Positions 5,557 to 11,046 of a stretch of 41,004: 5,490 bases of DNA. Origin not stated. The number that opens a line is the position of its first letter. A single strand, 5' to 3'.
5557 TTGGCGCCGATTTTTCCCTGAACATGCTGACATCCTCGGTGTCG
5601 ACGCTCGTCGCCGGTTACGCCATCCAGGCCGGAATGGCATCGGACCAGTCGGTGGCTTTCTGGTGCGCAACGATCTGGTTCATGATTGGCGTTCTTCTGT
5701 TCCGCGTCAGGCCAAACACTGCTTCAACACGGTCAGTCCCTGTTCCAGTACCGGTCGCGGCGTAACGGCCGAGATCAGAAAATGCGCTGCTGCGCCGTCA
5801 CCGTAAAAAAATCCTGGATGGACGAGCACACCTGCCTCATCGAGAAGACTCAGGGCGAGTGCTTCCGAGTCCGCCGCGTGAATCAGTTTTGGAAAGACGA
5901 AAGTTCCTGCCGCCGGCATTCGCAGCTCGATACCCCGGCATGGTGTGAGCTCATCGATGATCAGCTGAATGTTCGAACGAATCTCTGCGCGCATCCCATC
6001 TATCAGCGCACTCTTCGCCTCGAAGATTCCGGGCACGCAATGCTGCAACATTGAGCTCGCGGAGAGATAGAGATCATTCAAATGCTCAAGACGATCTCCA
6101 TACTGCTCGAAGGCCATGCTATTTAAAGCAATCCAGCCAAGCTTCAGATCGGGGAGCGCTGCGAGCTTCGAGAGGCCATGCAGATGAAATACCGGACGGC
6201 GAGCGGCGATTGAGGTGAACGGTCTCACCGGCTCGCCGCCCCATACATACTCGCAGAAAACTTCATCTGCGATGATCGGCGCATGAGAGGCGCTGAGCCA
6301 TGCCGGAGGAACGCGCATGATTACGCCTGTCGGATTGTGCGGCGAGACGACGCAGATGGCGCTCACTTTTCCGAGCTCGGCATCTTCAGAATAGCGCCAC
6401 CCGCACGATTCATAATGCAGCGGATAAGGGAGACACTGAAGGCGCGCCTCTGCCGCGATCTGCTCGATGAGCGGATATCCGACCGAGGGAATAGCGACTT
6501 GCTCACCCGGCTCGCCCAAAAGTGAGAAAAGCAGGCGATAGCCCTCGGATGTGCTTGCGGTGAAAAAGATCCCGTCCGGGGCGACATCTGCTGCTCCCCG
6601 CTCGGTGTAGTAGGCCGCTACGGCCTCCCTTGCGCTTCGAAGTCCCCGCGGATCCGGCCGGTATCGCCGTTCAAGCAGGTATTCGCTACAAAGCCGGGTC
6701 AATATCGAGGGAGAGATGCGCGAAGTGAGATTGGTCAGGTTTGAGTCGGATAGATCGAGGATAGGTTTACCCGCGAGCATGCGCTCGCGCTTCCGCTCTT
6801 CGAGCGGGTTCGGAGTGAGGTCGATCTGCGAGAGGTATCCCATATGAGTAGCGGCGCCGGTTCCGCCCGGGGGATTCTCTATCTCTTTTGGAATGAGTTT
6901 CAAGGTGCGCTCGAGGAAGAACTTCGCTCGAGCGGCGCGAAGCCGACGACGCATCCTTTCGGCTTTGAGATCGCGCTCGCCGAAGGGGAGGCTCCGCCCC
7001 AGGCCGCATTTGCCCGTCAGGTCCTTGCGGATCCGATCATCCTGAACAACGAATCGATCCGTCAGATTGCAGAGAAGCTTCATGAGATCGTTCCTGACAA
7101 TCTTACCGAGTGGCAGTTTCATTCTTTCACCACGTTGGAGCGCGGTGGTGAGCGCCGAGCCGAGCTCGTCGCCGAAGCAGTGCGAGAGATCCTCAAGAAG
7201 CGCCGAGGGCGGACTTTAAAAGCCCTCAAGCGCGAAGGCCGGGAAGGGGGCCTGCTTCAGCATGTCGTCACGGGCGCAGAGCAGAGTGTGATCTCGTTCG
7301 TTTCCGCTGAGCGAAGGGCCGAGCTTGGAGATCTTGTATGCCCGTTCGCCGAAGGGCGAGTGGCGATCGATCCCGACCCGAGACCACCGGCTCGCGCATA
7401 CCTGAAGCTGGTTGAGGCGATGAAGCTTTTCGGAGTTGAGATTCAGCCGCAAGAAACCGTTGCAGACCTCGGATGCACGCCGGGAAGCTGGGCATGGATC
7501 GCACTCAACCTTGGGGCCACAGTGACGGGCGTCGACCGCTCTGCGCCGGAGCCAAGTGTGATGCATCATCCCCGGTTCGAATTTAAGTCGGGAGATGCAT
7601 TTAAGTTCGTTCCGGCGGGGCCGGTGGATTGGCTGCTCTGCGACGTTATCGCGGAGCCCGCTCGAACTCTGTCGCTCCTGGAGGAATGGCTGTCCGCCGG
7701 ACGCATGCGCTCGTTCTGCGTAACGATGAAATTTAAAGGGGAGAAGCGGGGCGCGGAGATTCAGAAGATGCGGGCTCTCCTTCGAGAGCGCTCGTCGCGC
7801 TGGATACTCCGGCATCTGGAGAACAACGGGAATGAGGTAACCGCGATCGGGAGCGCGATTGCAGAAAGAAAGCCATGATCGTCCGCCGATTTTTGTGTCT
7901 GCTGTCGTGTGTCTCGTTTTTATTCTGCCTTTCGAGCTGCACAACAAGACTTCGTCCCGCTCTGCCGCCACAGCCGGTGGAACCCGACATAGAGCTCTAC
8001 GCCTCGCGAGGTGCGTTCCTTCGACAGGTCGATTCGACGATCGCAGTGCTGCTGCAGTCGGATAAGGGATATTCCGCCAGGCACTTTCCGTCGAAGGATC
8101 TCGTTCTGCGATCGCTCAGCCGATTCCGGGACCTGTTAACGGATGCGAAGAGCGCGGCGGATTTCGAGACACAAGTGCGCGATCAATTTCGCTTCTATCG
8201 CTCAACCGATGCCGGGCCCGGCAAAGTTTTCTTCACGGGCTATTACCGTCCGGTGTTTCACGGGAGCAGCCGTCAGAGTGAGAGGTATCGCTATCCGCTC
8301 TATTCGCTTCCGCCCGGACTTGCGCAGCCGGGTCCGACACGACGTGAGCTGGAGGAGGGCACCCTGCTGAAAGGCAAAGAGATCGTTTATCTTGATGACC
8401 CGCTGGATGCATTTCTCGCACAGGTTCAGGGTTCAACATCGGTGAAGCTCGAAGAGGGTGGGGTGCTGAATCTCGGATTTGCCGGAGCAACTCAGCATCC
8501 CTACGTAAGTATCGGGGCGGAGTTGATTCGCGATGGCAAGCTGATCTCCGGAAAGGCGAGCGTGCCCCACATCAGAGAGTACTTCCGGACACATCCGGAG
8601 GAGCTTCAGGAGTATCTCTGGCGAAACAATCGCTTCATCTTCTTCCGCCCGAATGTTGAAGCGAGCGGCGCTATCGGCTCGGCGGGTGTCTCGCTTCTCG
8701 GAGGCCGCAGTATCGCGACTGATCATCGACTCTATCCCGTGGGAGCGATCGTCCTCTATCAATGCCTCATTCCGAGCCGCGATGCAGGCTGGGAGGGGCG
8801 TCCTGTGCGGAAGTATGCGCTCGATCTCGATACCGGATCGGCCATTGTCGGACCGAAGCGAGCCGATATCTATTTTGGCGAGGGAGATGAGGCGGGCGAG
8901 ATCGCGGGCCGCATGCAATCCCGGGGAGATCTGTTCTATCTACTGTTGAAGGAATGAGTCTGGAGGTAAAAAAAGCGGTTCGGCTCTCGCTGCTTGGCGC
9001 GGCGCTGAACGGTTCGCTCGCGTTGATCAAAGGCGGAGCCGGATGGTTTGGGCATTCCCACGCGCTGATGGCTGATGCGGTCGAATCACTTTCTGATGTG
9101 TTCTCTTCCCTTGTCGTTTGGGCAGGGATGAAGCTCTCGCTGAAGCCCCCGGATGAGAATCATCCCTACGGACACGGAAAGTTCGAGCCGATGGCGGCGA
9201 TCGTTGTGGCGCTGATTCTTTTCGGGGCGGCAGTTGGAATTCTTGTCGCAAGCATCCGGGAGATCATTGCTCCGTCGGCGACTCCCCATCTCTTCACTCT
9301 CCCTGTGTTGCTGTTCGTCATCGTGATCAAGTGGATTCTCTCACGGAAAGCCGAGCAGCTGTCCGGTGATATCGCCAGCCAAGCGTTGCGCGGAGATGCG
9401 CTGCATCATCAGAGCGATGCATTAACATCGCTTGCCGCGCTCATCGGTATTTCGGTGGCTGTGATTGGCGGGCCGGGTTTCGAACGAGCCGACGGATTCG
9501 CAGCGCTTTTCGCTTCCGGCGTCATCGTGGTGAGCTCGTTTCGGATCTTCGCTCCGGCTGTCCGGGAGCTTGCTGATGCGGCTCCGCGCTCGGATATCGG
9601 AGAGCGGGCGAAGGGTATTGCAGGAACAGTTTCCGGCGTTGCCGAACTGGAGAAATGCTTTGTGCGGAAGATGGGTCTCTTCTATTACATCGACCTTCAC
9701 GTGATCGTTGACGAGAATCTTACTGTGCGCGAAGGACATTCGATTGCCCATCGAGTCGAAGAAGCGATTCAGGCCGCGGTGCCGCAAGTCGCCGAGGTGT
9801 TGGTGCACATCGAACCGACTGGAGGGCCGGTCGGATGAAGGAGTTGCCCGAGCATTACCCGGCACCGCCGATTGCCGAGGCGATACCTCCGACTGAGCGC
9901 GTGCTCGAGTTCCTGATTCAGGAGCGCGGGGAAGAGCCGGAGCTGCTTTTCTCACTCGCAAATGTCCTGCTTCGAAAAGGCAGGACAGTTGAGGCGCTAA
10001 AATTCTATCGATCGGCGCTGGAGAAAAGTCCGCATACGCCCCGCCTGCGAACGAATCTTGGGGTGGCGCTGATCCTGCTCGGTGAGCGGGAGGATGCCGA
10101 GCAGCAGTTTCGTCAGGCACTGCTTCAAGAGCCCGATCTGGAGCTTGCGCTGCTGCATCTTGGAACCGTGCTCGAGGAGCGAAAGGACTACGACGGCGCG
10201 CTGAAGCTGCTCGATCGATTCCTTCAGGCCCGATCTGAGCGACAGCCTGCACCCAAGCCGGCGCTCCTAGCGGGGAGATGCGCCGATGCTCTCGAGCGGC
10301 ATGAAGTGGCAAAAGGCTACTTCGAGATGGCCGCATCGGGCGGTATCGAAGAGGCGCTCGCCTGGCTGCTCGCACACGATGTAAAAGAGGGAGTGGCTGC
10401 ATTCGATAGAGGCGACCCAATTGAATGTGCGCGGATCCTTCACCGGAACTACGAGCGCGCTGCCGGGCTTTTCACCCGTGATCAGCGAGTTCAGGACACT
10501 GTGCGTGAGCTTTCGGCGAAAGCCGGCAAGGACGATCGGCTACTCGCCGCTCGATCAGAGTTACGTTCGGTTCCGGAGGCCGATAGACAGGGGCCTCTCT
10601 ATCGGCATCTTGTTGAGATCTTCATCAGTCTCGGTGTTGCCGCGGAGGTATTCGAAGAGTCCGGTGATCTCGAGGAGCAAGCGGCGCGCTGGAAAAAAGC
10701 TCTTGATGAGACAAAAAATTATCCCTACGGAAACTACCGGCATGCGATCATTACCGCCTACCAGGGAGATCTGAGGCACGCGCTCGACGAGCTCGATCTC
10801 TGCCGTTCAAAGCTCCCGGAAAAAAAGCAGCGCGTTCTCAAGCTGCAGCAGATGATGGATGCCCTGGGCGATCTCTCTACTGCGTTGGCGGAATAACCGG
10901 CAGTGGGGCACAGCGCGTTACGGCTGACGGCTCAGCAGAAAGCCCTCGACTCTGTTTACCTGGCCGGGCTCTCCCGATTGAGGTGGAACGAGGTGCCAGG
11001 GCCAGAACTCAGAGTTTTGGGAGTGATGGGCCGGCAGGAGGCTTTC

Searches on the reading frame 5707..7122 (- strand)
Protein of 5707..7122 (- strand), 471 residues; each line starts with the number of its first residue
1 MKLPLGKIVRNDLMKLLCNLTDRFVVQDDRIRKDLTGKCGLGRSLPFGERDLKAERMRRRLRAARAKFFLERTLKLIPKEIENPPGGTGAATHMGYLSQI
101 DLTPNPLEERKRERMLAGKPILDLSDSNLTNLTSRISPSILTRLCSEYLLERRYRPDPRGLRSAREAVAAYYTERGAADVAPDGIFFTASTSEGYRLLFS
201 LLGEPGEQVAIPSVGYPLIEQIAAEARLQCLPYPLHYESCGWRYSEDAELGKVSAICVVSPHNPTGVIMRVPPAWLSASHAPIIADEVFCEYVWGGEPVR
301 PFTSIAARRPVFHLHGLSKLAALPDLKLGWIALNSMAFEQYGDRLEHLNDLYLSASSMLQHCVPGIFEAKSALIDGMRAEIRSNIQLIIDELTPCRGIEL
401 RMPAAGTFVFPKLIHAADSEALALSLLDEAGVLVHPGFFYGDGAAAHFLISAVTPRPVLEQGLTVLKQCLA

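Call 27: search_protein_families(library=pfam, proteins=[window:5707-7122:-], max_evalue=0.0001)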
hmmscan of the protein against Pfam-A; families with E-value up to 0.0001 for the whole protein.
window:5707-7122:- (471 aa): 1 family
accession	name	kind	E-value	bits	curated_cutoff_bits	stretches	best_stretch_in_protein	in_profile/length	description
PF00155.27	Aminotran_1_2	-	6.8e-27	95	19.7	1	156-440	39-336/361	Aminotransferase class I and II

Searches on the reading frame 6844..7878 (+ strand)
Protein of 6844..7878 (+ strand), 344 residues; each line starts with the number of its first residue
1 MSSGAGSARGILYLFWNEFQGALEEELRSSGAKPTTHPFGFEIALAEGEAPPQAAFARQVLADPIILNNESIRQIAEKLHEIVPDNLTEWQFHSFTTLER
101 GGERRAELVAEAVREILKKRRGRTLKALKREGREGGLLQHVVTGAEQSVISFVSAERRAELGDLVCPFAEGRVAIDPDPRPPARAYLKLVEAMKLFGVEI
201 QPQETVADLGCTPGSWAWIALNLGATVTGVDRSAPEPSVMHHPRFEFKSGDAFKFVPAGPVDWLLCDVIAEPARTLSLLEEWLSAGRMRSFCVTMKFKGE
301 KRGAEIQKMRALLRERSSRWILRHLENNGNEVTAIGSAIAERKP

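Call 27: search_protein_families(library=pfam, proteins=[window:6844-7878:+], max_evalue=0.0001)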
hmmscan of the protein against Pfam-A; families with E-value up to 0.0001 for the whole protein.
window:6844-7878:+ (344 aa): 1 family
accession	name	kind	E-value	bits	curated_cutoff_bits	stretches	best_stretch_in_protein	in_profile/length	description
PF01728.25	FtsJ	-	8e-11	42.6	24.1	1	183-270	3-101/181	FtsJ-like methyltransferase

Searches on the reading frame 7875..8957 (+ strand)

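Call 27: search_protein_families(library=pfam, proteins=[window:7875-8957:+], max_evalue=0.0001)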
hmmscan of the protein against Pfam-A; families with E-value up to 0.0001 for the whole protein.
window:7875-8957:+ (360 aa): 2 families
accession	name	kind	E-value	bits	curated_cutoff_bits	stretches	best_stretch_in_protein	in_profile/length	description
PF03562.22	MltA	-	7.4e-44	150.1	24.3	1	119-258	1-163/163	MltA specific insert domain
PF06725.17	3D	-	2.4e-18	66.5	23.8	1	278-356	1-71/72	3D domain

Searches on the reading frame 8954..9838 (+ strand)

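Call 27: search_protein_families(library=pfam, proteins=[window:8954-9838:+], max_evalue=0.0001)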
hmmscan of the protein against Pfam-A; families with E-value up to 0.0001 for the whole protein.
window:8954-9838:+ (294 aa): 2 families
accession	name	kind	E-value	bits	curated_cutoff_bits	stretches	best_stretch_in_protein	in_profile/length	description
PF01545.26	Cation_efflux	-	1.2e-44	152.9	26.6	1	13-206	2-197/198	Cation efflux family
PF16916.11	ZT_dimer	-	1.8e-19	70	26.7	1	217-288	7-77/78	Dimerisation domain of Zinc Transporter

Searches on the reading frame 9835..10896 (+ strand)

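Call 27: search_protein_families(library=pfam, proteins=[window:9835-10896:+], max_evalue=0.0001)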
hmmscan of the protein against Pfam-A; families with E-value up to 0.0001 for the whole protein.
window:9835-10896:+ (353 aa): 16 families
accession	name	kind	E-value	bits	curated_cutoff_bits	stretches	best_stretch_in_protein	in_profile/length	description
PF00515.34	TPR_1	-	9.5e-14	51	27.8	0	36-66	2-32/34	Tetratricopeptide repeat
PF07719.23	TPR_2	-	1.6e-13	50.1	27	0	35-67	1-33/34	Tetratricopeptide repeat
PF14559.12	TPR_19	-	2.5e-11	44.2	25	1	45-104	1-61/68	Tetratricopeptide repeat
PF13428.12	TPR_14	-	3e-11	43.3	23.5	1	35-76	1-42/44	Tetratricopeptide repeat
PF13424.12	TPR_12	-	3.6e-11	43.5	30.1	1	38-96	6-72/77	Tetratricopeptide repeat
PF13176.12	TPR_7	-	2.9e-10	39.8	27.9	0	38-65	2-29/36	Tetratricopeptide repeat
PF13432.12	TPR_16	-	3.9e-10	40.4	32.7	1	76-133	4-61/65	Tetratricopeptide repeat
PF13414.12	TPR_11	-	2.6e-09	37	26.8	0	43-83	2-42/42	TPR repeat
PF13174.12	TPR_6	-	6.9e-09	36.2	26.3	0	105-131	2-28/33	Tetratricopeptide repeat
PF13374.12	TPR_10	-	1.7e-08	34.7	27.5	0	72-96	5-29/42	Tetratricopeptide repeat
PF13431.12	TPR_17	-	1.7e-08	34.5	24.4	0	35-55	13-33/34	Tetratricopeptide repeat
PF13181.12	TPR_8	-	4.6e-08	33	25.7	0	70-101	2-33/34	Tetratricopeptide repeat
PF24575.1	TPR_Slam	-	4.6e-07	30.7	35.2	0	38-92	50-104/104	Surface lipoprotein assembly modifier, N-terminal TPR repeats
PF12895.13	ANAPC3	-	2.3e-06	28.2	27.2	0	16-92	8-79/82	Anaphase-promoting complex, cyclosome, subunit 3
PF25064.1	ARM_TT21_5th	-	1.3e-05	25.9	27.8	0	270-326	42-101/117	TT21 fifth ARM repeats domain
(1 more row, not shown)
